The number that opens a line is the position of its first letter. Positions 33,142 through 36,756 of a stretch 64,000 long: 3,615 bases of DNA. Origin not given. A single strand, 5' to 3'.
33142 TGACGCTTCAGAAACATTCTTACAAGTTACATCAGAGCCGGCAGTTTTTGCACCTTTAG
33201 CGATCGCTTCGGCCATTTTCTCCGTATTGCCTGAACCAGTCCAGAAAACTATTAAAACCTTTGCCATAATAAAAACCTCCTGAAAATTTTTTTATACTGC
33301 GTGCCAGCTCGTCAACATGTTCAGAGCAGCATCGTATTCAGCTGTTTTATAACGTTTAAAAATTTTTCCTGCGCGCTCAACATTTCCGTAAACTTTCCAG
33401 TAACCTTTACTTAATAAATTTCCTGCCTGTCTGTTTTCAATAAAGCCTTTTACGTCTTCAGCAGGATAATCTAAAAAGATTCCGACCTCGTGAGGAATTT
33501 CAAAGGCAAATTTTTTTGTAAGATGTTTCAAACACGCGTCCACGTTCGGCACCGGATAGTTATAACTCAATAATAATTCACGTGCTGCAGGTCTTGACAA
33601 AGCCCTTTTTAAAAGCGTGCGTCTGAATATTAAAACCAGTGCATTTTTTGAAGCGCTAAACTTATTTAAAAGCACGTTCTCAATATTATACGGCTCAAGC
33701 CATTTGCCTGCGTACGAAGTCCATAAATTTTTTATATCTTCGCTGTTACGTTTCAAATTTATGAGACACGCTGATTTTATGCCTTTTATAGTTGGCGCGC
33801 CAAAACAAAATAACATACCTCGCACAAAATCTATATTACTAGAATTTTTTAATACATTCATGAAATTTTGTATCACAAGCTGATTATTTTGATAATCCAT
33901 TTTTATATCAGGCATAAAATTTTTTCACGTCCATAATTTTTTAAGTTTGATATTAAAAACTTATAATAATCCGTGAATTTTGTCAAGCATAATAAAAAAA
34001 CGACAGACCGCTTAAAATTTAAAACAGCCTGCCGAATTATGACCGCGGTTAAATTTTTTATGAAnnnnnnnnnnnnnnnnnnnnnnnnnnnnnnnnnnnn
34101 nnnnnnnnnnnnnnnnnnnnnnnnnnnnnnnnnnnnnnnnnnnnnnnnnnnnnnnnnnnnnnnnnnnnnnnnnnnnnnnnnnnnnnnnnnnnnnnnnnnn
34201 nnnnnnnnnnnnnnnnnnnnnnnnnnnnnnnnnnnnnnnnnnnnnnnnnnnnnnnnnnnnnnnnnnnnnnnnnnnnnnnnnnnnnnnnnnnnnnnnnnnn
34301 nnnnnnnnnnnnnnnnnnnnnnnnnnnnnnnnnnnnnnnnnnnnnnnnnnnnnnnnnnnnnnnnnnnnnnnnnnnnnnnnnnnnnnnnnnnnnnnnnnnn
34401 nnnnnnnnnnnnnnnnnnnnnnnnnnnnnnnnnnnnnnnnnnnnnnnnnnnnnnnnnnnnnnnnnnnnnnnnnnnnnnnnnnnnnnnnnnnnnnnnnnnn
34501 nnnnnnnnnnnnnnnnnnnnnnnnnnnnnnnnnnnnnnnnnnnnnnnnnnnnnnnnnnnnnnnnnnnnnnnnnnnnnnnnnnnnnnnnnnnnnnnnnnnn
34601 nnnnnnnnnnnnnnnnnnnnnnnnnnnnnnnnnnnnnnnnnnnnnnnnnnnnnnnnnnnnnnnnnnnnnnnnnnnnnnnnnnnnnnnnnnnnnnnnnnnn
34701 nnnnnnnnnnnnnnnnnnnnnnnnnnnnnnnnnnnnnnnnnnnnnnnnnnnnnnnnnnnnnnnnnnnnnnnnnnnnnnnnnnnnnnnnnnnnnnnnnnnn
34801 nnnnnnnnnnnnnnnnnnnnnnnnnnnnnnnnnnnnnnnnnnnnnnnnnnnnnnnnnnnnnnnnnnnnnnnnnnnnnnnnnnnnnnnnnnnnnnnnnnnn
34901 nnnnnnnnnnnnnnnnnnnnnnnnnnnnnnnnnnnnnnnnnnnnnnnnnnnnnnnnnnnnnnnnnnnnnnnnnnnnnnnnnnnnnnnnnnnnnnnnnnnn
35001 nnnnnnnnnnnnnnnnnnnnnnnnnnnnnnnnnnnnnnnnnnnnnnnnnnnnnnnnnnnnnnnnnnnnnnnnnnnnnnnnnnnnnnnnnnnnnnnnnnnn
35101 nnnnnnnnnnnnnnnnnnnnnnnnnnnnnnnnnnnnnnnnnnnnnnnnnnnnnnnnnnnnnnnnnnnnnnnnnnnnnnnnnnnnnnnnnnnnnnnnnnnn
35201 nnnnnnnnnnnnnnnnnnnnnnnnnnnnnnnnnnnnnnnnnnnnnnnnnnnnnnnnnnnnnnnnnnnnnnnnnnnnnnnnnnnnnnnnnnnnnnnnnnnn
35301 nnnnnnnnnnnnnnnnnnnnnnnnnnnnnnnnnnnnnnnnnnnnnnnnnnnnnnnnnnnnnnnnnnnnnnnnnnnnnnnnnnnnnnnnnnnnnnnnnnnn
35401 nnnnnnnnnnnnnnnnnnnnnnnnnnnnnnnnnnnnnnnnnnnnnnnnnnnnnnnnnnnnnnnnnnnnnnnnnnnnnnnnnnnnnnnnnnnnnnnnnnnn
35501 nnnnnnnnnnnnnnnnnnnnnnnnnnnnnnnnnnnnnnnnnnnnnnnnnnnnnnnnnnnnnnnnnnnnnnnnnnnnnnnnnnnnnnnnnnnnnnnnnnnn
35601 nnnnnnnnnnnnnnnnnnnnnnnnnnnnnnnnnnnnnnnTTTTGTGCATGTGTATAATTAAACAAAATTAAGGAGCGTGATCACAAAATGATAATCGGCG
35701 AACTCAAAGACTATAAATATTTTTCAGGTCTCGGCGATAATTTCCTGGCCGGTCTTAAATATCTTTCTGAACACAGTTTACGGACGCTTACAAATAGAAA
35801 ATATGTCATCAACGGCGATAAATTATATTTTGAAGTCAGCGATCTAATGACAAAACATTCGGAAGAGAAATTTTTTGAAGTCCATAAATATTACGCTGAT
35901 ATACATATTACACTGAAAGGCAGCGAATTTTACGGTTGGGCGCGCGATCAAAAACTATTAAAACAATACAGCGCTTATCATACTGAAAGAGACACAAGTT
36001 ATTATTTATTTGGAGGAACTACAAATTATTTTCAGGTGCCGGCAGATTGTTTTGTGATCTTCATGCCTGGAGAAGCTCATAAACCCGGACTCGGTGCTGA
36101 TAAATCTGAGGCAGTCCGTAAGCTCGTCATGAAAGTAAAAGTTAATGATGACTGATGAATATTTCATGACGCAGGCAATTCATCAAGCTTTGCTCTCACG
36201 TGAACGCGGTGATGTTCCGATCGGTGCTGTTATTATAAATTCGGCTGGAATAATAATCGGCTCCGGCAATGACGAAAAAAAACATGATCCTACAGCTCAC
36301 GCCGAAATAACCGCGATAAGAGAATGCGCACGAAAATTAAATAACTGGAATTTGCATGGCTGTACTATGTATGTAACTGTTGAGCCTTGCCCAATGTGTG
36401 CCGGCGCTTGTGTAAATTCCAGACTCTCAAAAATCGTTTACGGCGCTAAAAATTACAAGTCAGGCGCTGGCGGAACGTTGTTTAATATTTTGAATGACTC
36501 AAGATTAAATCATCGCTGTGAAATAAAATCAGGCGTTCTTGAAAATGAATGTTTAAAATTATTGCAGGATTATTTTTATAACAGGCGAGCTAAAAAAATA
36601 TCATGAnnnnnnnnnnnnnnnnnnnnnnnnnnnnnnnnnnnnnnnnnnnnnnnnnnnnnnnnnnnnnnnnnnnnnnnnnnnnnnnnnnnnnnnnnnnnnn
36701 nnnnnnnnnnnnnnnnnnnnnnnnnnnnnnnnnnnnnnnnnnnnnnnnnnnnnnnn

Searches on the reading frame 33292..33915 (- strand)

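Call 43: search_protein_families(library=pfam, proteins=[window:33292-33915:-], max_evalue=0.0001)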
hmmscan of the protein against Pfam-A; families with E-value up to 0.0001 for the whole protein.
window:33292-33915:- (207 aa): 1 family
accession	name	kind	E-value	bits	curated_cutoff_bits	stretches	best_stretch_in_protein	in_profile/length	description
PF12672.12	DUF3793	-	1.3e-38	133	25.1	1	39-195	5-152/167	Protein of unknown function (DUF3793)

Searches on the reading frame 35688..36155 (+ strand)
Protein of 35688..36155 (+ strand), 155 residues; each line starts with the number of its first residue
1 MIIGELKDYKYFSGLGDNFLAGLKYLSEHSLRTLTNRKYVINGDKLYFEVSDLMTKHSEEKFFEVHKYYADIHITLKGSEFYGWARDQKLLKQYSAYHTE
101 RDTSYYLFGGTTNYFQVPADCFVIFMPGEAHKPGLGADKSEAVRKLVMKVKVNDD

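Call 74: search_protein_families(library=pfam, proteins=[window:35688-36155:+], max_evalue=0.0001)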
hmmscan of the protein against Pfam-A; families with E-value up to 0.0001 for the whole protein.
window:35688-36155:+ (155 aa): 1 family
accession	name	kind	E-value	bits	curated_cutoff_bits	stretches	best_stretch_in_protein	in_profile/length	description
PF04074.18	DUF386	-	4.3e-36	124.5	26.5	1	1-151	1-145/145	YhcH/YjgK/YiaL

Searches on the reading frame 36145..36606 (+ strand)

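Call 74: search_protein_families(library=pfam, proteins=[window:36145-36606:+], max_evalue=0.0001)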
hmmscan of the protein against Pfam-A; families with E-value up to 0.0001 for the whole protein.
window:36145-36606:+ (153 aa): 3 families
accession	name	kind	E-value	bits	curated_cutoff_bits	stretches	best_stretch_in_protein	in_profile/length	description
PF14437.12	MafB19-deam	-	1.8e-35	122.4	27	1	4-148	3-142/142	MafB19-like deaminase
PF00383.29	dCMP_cyt_deam_1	-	2.2e-28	98.6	25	1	2-100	2-101/102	Cytidine and deoxycytidylate deaminase zinc-binding region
PF14439.12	Bd3614-deam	-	1.8e-06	28.3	38.5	1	19-100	3-89/113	Bd3614-like deaminase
